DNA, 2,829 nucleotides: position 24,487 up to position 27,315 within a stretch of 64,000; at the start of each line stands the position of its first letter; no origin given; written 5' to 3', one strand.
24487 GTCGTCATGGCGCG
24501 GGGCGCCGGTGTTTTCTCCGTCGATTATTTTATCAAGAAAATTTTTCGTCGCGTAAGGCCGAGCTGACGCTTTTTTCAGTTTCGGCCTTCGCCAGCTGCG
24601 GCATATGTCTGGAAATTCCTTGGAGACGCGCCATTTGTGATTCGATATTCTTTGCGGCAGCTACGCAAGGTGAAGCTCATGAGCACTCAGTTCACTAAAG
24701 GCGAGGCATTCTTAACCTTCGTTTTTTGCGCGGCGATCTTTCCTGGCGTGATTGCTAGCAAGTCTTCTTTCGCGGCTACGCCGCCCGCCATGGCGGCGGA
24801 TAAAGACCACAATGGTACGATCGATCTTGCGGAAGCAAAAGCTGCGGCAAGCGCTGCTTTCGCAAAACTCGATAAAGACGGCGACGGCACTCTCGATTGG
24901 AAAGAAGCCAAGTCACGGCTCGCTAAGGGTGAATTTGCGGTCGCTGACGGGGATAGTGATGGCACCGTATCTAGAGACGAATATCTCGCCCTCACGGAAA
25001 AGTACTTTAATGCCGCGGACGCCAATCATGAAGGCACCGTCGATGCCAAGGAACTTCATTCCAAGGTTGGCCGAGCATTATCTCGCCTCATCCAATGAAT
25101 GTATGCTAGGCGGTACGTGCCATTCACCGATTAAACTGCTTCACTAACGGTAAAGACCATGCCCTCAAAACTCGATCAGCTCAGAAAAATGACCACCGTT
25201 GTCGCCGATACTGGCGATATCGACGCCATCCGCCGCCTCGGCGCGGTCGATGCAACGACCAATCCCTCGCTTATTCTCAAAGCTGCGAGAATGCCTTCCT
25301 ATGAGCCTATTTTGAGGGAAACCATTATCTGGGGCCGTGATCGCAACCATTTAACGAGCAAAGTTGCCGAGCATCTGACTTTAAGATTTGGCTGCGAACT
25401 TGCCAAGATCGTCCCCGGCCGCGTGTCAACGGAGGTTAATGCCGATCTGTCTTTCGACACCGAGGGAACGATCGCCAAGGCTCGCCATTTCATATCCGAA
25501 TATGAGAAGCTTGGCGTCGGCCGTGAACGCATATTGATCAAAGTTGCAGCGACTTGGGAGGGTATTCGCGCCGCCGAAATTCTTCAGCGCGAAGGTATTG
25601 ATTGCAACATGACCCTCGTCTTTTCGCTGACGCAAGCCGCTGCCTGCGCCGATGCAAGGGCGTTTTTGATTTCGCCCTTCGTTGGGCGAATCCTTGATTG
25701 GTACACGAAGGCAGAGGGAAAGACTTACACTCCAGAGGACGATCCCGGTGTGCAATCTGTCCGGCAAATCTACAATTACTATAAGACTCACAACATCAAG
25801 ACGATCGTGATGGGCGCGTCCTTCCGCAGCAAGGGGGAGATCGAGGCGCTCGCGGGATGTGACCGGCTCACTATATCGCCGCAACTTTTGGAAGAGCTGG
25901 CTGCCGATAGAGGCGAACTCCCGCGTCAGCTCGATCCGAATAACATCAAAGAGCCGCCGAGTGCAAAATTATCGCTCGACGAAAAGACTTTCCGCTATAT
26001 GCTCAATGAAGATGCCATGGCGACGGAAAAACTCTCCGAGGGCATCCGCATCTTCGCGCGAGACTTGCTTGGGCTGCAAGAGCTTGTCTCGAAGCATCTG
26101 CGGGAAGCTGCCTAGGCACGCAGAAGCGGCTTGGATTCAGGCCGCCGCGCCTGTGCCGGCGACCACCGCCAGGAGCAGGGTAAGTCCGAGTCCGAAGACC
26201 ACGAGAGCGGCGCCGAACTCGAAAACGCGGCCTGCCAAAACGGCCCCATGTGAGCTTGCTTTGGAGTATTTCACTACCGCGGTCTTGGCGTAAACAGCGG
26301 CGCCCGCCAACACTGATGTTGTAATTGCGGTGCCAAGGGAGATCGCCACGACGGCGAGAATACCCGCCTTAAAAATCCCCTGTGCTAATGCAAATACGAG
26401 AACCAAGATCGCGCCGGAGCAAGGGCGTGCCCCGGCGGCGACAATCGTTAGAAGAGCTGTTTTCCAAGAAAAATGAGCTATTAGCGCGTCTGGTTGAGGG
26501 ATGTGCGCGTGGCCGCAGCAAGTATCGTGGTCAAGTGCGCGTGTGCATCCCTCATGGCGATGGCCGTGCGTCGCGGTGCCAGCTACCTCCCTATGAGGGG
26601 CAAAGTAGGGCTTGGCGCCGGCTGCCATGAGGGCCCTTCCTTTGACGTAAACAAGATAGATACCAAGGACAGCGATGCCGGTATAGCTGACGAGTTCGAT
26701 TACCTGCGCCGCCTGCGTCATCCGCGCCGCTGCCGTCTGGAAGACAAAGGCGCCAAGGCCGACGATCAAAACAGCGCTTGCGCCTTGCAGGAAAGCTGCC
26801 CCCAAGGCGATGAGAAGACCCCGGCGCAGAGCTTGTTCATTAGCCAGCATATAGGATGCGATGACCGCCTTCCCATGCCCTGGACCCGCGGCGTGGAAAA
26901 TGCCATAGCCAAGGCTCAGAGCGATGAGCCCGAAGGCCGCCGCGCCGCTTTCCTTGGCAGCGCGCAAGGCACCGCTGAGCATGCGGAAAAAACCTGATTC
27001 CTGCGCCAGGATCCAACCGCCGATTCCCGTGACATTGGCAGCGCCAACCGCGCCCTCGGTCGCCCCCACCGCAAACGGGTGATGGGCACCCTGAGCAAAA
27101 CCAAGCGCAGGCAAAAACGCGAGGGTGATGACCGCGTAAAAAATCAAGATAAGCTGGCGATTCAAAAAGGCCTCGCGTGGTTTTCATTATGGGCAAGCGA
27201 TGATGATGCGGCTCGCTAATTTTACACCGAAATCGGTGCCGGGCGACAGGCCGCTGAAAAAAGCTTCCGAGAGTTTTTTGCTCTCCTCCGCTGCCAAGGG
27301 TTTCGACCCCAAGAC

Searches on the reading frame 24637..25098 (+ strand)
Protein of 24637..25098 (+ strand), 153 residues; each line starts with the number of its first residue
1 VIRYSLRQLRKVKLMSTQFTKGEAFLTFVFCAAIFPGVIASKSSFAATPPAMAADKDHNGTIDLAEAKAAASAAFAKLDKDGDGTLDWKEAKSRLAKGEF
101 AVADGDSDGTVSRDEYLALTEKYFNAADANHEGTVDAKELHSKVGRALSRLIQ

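Call 3: search_protein_families(library=pfam, proteins=[window:24637-25098:+], max_evalue=0.01)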
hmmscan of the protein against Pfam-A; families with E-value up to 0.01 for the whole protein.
window:24637-25098:+ (153 aa): 7 families
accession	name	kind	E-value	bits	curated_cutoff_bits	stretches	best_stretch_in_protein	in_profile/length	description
PF00036.39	EF-hand_1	-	1.1e-17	62.7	25.4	1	73-95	4-26/29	EF hand domain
PF13202.12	EF-hand_5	-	2.5e-17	61.9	25.9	2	74-90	4-20/25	EF hand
PF13405.12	EF-hand_6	-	2.3e-15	55.2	25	1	73-92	4-23/30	EF-hand domain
PF13499.12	EF-hand_7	-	2e-10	41.3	30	1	73-119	6-65/67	EF-hand domain pair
PF13833.12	EF-hand_8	-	3.5e-07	30.3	28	0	100-123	31-54/54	EF-hand domain pair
PF25578.1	EF-hand_STIM1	-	0.0062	17.1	32.2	0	55-68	31-44/80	Stromal interaction molecule 1-like, EF-hand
PF00401.25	ATP-synt_DE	-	0.0072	16.9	24.6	0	62-97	3-38/47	ATP synthase, Delta/Epsilon chain, long alpha-helix domain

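Call 8: search_protein_families(library=ncbifam, proteins=[window:24637-25098:+], max_evalue=0.001)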
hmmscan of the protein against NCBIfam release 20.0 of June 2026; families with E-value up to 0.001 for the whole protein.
window:24637-25098:+ (153 aa): 4 families
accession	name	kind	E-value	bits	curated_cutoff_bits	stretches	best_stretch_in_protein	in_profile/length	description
NF053806.1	lanmdlnLanM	equivalog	3.1e-38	130.8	135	1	29-153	8-132/132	lanmodulin LanM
NF041410.1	XopAW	subfamily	7.2e-08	32.5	120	1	57-116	97-158/235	XopAW family type III secretion system calcium-binding effector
NF008965.0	PRK12309.1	equivalog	7.2e-07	28.6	550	1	52-149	296-388/392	transaldolase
NF038285.1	deiodinase_rel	hypoth_equivalog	6.4e-05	22.6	250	1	51-144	43-140/347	deiodinase family protein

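Call 36: search_solved_structures(query=window:24679-25095:+, max_evalue=0.001, show_alignments=2)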
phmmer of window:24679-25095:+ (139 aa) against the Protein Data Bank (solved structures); distinct sequences matched with E-value up to 0.001: 117 (the best 60 are shown).
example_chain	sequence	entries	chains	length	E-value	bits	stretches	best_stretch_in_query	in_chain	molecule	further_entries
6mi5_X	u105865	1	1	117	1.9e-25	92.9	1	38-138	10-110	Lanmodulin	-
8fns_A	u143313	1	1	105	2.1e-25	92.7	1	39-138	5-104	EF-hand domain-containing protein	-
9pi2_A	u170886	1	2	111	2.8e-17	66.5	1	41-138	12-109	Ancylobacter lacus lanthanum bound protein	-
8dq2_A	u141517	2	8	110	4e-15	59.5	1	38-135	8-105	EF-hand domain-containing protein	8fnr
2k0j_A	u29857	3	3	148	5e-05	26.9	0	55-77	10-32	calmodulin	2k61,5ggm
7jts_t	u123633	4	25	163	7.3e-05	26.3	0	55-113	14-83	Calmodulin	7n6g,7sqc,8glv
7nqc_A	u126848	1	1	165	7.9e-05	26.2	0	50-77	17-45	Calmodulin-1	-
1clm_A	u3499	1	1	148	8.5e-05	26.1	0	55-114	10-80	CALMODULIN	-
3ewt_A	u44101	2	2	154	9.2e-05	26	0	50-78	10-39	Calmodulin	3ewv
4oy4_A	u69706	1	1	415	9.2e-05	26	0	43-114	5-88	Chimera protein of Calmodulin, GPF-like protein EosFP, and Myosin light chain kinase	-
3qrx_A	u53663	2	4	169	9.7e-05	25.9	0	40-80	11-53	Centrin | Caltractin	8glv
1exr_A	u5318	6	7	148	9.8e-05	25.9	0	55-116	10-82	CALMODULIN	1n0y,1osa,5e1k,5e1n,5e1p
6xxx_AAA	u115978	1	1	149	0.0001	25.8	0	55-110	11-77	Calmodulin-1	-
4hex_A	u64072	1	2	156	0.00011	25.7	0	50-109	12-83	Calmodulin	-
6tz8_B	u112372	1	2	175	0.00012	25.6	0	59-104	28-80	Calcineurin subunit B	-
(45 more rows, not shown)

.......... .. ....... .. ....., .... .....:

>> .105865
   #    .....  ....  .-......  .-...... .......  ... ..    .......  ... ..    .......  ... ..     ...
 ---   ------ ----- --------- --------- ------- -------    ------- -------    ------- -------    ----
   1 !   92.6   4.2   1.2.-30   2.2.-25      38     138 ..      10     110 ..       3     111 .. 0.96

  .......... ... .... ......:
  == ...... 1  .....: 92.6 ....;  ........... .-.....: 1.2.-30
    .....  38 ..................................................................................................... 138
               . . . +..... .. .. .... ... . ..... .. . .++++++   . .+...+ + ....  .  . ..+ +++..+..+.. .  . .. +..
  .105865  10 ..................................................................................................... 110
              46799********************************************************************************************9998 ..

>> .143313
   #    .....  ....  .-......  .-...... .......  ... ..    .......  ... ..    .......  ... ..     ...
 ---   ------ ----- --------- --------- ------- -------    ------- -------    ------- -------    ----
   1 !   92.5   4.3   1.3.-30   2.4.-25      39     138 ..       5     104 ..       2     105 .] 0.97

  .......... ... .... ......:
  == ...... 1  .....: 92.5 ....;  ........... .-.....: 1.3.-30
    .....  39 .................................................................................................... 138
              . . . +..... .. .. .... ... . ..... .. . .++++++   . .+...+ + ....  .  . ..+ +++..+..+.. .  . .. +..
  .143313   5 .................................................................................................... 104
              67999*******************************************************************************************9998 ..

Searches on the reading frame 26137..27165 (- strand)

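Call 8: search_protein_families(library=ncbifam, proteins=[window:26137-27165:-], max_evalue=0.001)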
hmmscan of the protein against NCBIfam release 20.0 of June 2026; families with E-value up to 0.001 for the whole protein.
window:26137-27165:- (342 aa): 1 family
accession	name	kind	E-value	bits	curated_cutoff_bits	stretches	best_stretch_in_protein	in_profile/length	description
NF007454.0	PRK10019.1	subfamily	6e-07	28.9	195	1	80-303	16-251/283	nickel/cobalt efflux transporter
